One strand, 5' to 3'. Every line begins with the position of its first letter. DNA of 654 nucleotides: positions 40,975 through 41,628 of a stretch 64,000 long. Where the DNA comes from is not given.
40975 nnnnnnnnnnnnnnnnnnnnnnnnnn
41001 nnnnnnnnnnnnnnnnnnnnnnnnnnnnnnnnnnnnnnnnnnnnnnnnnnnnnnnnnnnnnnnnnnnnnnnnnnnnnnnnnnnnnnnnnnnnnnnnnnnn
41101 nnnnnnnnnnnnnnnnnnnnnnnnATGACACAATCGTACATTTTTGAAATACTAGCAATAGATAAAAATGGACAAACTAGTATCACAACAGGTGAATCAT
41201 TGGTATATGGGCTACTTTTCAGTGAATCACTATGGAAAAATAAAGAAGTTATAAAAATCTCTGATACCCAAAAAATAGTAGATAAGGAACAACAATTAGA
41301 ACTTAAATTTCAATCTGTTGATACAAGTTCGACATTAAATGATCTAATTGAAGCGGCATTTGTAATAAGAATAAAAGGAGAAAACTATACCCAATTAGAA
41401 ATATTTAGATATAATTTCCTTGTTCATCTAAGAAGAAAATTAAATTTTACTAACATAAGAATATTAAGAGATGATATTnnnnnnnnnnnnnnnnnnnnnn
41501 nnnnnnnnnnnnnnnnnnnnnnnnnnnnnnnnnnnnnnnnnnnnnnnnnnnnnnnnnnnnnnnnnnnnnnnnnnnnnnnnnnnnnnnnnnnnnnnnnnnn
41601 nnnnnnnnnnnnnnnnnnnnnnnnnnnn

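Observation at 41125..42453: Three-part HEPN protein of unknown architecture in the middle of the island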

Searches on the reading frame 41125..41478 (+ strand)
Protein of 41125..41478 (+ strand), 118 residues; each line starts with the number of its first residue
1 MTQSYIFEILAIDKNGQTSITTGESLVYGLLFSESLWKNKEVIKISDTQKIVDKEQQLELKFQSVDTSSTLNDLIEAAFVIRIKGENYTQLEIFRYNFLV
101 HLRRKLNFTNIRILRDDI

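Call 45: search_solved_structures(query=A6, max_evalue=10)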
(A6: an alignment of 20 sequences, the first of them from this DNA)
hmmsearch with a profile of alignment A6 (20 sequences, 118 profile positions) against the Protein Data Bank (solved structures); distinct sequences matched with E-value up to 10: 0.

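Call 48: find_homologous_proteins(query=A6, max_evalue=0.001)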
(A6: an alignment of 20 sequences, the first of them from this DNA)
Query A6 (20 sequences) (118 aa, profile of the alignment): 13 proteins with E <= 0.001 among 2336 candidates.
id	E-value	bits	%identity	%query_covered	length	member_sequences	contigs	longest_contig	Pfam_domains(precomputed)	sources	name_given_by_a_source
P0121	1.1e-47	179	43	100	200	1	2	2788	-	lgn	-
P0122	2.7e-47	178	86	100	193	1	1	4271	-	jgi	jgi:hypothetical protein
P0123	1.2e-46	175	63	98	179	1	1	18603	-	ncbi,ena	-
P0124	9.9e-41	156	60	97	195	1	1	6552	-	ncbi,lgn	-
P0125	1.3e-35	140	42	98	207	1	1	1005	-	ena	-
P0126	1.5e-35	140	39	92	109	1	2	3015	-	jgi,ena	jgi:hypothetical protein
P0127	2.2e-32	129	41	86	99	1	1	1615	-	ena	-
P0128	6.6e-28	115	46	69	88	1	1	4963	-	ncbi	ncbi:MAG: hypothetical protein AAF617_10520, partial [Bacteroidota bacterium]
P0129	1.7e-26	110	78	68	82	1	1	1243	-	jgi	jgi:hypothetical protein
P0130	1.9e-21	94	43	64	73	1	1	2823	-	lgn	-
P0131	9.7e-19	85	40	58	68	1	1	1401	-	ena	-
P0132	9.6e-18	82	44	54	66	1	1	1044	-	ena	-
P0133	1.2e-12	66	41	42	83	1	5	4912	-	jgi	jgi:hypothetical protein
